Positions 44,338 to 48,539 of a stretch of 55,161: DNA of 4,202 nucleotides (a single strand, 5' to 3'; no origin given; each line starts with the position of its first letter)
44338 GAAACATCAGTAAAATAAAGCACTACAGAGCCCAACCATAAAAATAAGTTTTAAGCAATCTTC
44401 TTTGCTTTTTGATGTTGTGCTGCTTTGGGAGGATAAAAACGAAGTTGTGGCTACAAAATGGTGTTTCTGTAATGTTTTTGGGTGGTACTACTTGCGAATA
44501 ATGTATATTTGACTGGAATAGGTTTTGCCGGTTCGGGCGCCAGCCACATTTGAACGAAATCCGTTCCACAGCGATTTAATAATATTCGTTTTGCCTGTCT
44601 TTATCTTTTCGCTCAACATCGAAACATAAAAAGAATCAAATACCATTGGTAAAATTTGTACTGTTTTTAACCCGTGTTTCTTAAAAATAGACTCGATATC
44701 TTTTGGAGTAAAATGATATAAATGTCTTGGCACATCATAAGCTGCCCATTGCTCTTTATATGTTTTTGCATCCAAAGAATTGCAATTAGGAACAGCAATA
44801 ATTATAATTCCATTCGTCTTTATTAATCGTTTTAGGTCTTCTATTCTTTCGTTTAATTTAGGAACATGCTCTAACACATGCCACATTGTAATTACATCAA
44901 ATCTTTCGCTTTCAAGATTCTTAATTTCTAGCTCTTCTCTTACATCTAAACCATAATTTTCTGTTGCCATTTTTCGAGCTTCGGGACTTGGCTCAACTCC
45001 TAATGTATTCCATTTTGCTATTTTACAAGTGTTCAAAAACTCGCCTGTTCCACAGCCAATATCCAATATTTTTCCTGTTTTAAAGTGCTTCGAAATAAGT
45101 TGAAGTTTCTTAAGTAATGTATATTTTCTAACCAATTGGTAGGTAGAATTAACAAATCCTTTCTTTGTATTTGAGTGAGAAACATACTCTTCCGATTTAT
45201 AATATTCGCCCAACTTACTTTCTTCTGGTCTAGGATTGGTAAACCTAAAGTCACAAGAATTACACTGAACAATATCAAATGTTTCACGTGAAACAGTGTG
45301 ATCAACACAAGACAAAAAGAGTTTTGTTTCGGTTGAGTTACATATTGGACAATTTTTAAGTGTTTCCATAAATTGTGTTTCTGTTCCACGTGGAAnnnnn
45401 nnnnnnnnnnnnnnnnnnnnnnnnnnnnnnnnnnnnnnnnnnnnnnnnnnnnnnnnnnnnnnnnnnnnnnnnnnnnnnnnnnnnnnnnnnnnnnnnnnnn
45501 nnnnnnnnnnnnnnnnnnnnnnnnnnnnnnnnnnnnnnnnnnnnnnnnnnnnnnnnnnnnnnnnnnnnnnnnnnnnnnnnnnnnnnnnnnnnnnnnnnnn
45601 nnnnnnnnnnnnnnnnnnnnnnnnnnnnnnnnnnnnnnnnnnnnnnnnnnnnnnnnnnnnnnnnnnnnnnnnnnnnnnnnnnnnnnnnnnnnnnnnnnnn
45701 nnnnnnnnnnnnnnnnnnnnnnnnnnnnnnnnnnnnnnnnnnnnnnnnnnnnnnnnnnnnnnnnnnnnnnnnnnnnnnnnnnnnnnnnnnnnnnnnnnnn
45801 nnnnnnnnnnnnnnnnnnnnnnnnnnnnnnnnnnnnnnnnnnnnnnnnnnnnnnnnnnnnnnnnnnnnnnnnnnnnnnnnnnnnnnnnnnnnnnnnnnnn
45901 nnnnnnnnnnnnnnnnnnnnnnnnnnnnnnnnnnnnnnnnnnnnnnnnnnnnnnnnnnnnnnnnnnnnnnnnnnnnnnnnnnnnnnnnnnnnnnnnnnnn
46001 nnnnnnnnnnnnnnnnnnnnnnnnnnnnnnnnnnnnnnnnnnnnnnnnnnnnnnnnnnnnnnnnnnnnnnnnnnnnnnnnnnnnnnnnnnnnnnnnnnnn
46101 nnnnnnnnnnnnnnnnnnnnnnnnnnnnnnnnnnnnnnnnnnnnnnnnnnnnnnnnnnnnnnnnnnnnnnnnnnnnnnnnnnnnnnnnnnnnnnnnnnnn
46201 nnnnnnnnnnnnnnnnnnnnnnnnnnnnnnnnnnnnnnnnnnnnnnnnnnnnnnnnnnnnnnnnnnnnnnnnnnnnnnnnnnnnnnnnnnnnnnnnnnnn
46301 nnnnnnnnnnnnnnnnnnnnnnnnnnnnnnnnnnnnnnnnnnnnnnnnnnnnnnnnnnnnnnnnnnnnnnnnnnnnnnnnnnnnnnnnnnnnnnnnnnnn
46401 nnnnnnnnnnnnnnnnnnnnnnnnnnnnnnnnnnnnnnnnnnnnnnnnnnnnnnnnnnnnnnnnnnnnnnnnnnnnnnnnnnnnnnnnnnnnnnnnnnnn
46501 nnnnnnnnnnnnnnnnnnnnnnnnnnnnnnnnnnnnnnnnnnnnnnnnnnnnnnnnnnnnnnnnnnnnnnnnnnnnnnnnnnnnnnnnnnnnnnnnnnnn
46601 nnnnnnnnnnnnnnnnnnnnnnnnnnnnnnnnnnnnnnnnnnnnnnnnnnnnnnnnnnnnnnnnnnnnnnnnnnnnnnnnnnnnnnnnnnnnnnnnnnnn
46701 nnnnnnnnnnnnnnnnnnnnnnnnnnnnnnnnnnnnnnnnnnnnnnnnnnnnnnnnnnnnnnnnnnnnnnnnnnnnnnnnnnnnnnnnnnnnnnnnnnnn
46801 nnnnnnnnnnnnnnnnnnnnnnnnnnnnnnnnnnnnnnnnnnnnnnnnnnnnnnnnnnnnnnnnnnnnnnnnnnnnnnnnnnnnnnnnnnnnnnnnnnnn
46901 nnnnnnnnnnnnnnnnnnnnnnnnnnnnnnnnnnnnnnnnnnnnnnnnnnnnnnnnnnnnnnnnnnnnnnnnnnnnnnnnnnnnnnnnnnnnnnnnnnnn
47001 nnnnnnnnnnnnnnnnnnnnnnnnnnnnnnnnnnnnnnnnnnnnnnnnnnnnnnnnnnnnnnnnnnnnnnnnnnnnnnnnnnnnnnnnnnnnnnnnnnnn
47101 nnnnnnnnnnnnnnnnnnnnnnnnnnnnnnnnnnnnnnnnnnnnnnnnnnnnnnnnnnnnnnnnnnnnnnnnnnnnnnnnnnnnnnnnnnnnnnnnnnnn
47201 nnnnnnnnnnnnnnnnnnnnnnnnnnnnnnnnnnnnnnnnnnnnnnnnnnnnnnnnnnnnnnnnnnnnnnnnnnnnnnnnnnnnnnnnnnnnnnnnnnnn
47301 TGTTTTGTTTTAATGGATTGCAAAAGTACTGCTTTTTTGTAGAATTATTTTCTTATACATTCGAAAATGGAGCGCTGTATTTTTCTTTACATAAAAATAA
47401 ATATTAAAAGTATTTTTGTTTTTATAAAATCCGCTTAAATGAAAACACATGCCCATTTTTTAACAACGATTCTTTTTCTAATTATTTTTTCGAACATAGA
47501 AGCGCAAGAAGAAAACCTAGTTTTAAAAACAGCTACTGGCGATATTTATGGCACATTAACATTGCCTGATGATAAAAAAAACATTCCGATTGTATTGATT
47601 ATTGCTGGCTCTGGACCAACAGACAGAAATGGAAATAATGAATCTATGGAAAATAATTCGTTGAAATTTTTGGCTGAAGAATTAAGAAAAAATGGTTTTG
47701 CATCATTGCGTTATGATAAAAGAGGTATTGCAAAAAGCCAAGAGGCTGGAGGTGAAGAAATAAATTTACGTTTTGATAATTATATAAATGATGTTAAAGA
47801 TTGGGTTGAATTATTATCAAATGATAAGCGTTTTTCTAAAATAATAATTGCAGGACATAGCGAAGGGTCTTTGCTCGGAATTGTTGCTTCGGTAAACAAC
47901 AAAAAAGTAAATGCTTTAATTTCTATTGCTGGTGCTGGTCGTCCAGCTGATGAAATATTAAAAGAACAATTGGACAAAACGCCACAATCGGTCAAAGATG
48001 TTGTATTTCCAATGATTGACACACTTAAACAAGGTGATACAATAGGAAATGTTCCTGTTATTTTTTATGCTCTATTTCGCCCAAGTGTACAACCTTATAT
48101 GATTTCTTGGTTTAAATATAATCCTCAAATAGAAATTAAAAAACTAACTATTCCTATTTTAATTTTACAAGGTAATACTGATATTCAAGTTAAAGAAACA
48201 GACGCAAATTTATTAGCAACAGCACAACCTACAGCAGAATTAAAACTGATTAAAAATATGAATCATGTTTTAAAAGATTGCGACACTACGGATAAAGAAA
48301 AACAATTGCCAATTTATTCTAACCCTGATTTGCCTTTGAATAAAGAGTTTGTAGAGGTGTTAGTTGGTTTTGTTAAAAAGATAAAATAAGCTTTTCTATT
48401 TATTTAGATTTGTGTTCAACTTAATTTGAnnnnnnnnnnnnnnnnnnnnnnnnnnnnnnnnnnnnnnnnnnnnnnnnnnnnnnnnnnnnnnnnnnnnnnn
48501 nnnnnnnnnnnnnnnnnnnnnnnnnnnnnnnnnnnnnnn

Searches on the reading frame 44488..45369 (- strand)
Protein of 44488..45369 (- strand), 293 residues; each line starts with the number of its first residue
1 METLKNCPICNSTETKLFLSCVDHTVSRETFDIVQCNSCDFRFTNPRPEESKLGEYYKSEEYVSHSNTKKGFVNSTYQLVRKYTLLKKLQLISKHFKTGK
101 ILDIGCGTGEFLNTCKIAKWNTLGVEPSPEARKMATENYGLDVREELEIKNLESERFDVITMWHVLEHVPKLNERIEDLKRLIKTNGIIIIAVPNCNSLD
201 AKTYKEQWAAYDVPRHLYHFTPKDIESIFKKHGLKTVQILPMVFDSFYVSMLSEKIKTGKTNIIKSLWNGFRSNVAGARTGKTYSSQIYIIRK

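Call 32: search_protein_families(library=pfam, proteins=[window:44488-45369:-], max_evalue=0.001)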
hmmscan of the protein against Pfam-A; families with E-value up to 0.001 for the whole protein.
window:44488-45369:- (293 aa): 7 families
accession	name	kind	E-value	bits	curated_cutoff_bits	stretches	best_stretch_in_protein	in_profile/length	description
PF13489.12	Methyltransf_23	-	1.6e-29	103.2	27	1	81-238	5-163/164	Methyltransferase domain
PF08241.18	Methyltransf_11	-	2.3e-14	54.2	21.2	1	102-191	1-95/95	Methyltransferase domain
PF08242.18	Methyltransf_12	-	5.4e-14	53.1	30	1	102-189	1-98/98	Methyltransferase domain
PF13847.12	Methyltransf_31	-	3.4e-11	43.5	27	1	98-208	4-127/145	Methyltransferase domain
PF13649.12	Methyltransf_25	-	8.1e-11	42.9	27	1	101-187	1-97/97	Methyltransferase domain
PF07021.18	MetW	-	1.8e-05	24.9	21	1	91-196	6-112/193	Methionine biosynthesis protein MetW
PF05219.18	DREV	-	0.00031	20.4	26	1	72-193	71-188/265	DREV methyltransferase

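Call 107: search_protein_families(library=padloc, proteins=[window:44488-45369:-], max_evalue=0.0001)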
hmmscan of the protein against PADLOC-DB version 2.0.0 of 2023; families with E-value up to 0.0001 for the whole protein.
window:44488-45369:- (293 aa): 1 family
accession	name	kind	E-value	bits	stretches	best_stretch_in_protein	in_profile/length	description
PDLC04134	mad2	-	9.9e-12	42.4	1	75-200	269-403/492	mads_2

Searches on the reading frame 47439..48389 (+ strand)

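Call 32: search_protein_families(library=pfam, proteins=[window:47439-48389:+], max_evalue=0.001)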
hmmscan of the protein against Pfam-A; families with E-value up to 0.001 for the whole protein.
window:47439-48389:+ (316 aa): 5 families
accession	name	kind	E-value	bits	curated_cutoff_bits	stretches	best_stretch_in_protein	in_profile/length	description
PF12146.15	Hydrolase_4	-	3e-16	59.9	27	1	77-173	22-117/239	Serine aminopeptidase, S33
PF00561.26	Abhydrolase_1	-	4.9e-08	33.4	25.8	1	76-174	18-116/245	alpha/beta hydrolase fold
PF20434.5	BD-FAE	-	4.6e-06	26.7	26.8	1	43-261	6-213/215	BD-FAE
PF20408.4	Abhydrolase_11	-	5.6e-06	26.7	27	0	68-162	13-104/193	Alpha/beta hydrolase domain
PF02129.25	Peptidase_S15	-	0.00038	20.7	23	0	39-165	8-128/262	X-Pro dipeptidyl-peptidase (S15 family)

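Call 107: search_protein_families(library=padloc, proteins=[window:47439-48389:+], max_evalue=0.0001)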
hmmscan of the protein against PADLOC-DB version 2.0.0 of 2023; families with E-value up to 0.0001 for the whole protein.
window:47439-48389:+ (316 aa): 0 families
